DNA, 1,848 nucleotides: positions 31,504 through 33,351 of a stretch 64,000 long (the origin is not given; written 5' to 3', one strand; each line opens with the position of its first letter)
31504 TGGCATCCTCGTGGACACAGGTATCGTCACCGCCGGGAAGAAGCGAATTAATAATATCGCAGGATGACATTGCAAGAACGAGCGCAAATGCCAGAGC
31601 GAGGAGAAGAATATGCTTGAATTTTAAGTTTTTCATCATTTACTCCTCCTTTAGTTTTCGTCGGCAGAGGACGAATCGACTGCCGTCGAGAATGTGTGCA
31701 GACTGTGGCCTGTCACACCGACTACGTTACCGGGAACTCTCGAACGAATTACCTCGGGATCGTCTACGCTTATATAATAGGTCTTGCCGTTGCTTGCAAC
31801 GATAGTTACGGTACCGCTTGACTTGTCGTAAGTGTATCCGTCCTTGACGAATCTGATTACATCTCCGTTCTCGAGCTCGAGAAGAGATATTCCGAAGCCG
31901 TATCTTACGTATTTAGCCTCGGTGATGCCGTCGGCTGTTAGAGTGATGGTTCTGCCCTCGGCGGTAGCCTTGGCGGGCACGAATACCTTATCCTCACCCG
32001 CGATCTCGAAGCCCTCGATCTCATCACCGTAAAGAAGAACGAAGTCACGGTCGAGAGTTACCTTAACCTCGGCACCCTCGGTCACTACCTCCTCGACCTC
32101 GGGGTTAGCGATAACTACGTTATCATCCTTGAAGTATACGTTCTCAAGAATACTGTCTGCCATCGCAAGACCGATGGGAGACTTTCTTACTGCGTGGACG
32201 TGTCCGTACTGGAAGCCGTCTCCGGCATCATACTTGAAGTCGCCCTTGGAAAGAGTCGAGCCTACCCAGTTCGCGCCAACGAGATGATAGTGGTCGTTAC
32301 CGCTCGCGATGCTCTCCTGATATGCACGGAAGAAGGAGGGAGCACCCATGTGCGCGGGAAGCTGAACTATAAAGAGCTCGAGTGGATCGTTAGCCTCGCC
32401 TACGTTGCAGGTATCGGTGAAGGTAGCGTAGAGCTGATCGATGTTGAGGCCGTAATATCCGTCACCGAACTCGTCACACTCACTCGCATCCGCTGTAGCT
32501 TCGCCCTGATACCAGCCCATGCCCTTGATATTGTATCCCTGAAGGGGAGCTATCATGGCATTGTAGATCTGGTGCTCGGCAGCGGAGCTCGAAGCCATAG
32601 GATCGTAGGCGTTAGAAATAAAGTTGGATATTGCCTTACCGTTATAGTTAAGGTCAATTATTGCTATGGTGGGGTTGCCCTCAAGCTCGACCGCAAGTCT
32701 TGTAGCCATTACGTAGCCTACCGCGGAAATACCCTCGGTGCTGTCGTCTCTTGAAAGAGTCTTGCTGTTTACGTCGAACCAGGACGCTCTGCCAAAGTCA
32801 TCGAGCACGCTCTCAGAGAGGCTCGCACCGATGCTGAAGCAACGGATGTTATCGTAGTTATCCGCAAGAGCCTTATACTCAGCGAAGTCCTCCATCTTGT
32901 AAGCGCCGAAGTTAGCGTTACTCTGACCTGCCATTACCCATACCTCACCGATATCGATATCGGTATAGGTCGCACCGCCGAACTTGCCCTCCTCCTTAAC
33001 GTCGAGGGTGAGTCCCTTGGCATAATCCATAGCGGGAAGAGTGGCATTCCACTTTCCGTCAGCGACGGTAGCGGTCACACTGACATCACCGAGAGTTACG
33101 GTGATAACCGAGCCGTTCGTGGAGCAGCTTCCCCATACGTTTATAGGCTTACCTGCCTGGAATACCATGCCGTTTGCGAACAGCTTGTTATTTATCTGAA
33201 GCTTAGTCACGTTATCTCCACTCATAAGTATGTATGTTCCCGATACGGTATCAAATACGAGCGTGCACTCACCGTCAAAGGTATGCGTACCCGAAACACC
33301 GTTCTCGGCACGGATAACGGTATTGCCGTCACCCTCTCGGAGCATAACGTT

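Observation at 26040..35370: Cassette 1 of two loci sharing the same make-up: beta-helix/SASA-esterase giant protein + LRR lipoprotein (here with CE4-like deacetylase) + MFS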

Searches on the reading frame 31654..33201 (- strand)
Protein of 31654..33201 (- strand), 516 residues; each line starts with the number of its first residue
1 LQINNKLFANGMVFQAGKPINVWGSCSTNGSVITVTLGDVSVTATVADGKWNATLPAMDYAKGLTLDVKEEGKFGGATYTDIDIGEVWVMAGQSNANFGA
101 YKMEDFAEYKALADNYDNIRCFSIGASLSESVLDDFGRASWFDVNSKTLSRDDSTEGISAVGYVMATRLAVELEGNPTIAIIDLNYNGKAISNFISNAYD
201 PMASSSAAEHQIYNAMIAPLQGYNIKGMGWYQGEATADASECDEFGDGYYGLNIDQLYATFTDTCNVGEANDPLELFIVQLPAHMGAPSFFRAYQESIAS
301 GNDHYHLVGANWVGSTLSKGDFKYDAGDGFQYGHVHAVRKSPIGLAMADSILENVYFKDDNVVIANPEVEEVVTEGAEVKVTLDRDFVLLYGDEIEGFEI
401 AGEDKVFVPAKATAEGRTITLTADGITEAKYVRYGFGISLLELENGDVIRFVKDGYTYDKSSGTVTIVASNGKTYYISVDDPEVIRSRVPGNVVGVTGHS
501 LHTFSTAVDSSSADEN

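Call 83: search_solved_structures(query=window:31654-33201:-, max_evalue=0.01, show_alignments=5)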
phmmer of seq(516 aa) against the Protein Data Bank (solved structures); distinct sequences matched with E-value up to 0.01: 7.
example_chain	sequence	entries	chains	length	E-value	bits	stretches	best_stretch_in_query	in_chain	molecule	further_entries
9ega_A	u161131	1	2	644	3.2e-22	82.1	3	8-190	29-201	Sialate O-acetylesterase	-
7kmm_A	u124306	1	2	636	1.7e-19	73.1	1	7-196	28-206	Sialic acid-specific 9-O-acetylesterase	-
9h4u_A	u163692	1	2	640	1.1e-18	70.5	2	6-195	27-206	Carbohydrate esterase FI8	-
8f9o_A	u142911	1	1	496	3.2e-09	39.2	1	20-289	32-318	Sialic acid acetylesterase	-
8f9p_A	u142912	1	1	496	8.2e-09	37.9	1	20-289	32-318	Sialic acid acetylesterase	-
8f9q_A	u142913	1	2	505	2.9e-07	32.8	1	22-239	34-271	Sialic acid acetylesterase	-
8f9r_A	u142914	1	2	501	0.0001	24.3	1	82-241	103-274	Sialic acid acetylesterase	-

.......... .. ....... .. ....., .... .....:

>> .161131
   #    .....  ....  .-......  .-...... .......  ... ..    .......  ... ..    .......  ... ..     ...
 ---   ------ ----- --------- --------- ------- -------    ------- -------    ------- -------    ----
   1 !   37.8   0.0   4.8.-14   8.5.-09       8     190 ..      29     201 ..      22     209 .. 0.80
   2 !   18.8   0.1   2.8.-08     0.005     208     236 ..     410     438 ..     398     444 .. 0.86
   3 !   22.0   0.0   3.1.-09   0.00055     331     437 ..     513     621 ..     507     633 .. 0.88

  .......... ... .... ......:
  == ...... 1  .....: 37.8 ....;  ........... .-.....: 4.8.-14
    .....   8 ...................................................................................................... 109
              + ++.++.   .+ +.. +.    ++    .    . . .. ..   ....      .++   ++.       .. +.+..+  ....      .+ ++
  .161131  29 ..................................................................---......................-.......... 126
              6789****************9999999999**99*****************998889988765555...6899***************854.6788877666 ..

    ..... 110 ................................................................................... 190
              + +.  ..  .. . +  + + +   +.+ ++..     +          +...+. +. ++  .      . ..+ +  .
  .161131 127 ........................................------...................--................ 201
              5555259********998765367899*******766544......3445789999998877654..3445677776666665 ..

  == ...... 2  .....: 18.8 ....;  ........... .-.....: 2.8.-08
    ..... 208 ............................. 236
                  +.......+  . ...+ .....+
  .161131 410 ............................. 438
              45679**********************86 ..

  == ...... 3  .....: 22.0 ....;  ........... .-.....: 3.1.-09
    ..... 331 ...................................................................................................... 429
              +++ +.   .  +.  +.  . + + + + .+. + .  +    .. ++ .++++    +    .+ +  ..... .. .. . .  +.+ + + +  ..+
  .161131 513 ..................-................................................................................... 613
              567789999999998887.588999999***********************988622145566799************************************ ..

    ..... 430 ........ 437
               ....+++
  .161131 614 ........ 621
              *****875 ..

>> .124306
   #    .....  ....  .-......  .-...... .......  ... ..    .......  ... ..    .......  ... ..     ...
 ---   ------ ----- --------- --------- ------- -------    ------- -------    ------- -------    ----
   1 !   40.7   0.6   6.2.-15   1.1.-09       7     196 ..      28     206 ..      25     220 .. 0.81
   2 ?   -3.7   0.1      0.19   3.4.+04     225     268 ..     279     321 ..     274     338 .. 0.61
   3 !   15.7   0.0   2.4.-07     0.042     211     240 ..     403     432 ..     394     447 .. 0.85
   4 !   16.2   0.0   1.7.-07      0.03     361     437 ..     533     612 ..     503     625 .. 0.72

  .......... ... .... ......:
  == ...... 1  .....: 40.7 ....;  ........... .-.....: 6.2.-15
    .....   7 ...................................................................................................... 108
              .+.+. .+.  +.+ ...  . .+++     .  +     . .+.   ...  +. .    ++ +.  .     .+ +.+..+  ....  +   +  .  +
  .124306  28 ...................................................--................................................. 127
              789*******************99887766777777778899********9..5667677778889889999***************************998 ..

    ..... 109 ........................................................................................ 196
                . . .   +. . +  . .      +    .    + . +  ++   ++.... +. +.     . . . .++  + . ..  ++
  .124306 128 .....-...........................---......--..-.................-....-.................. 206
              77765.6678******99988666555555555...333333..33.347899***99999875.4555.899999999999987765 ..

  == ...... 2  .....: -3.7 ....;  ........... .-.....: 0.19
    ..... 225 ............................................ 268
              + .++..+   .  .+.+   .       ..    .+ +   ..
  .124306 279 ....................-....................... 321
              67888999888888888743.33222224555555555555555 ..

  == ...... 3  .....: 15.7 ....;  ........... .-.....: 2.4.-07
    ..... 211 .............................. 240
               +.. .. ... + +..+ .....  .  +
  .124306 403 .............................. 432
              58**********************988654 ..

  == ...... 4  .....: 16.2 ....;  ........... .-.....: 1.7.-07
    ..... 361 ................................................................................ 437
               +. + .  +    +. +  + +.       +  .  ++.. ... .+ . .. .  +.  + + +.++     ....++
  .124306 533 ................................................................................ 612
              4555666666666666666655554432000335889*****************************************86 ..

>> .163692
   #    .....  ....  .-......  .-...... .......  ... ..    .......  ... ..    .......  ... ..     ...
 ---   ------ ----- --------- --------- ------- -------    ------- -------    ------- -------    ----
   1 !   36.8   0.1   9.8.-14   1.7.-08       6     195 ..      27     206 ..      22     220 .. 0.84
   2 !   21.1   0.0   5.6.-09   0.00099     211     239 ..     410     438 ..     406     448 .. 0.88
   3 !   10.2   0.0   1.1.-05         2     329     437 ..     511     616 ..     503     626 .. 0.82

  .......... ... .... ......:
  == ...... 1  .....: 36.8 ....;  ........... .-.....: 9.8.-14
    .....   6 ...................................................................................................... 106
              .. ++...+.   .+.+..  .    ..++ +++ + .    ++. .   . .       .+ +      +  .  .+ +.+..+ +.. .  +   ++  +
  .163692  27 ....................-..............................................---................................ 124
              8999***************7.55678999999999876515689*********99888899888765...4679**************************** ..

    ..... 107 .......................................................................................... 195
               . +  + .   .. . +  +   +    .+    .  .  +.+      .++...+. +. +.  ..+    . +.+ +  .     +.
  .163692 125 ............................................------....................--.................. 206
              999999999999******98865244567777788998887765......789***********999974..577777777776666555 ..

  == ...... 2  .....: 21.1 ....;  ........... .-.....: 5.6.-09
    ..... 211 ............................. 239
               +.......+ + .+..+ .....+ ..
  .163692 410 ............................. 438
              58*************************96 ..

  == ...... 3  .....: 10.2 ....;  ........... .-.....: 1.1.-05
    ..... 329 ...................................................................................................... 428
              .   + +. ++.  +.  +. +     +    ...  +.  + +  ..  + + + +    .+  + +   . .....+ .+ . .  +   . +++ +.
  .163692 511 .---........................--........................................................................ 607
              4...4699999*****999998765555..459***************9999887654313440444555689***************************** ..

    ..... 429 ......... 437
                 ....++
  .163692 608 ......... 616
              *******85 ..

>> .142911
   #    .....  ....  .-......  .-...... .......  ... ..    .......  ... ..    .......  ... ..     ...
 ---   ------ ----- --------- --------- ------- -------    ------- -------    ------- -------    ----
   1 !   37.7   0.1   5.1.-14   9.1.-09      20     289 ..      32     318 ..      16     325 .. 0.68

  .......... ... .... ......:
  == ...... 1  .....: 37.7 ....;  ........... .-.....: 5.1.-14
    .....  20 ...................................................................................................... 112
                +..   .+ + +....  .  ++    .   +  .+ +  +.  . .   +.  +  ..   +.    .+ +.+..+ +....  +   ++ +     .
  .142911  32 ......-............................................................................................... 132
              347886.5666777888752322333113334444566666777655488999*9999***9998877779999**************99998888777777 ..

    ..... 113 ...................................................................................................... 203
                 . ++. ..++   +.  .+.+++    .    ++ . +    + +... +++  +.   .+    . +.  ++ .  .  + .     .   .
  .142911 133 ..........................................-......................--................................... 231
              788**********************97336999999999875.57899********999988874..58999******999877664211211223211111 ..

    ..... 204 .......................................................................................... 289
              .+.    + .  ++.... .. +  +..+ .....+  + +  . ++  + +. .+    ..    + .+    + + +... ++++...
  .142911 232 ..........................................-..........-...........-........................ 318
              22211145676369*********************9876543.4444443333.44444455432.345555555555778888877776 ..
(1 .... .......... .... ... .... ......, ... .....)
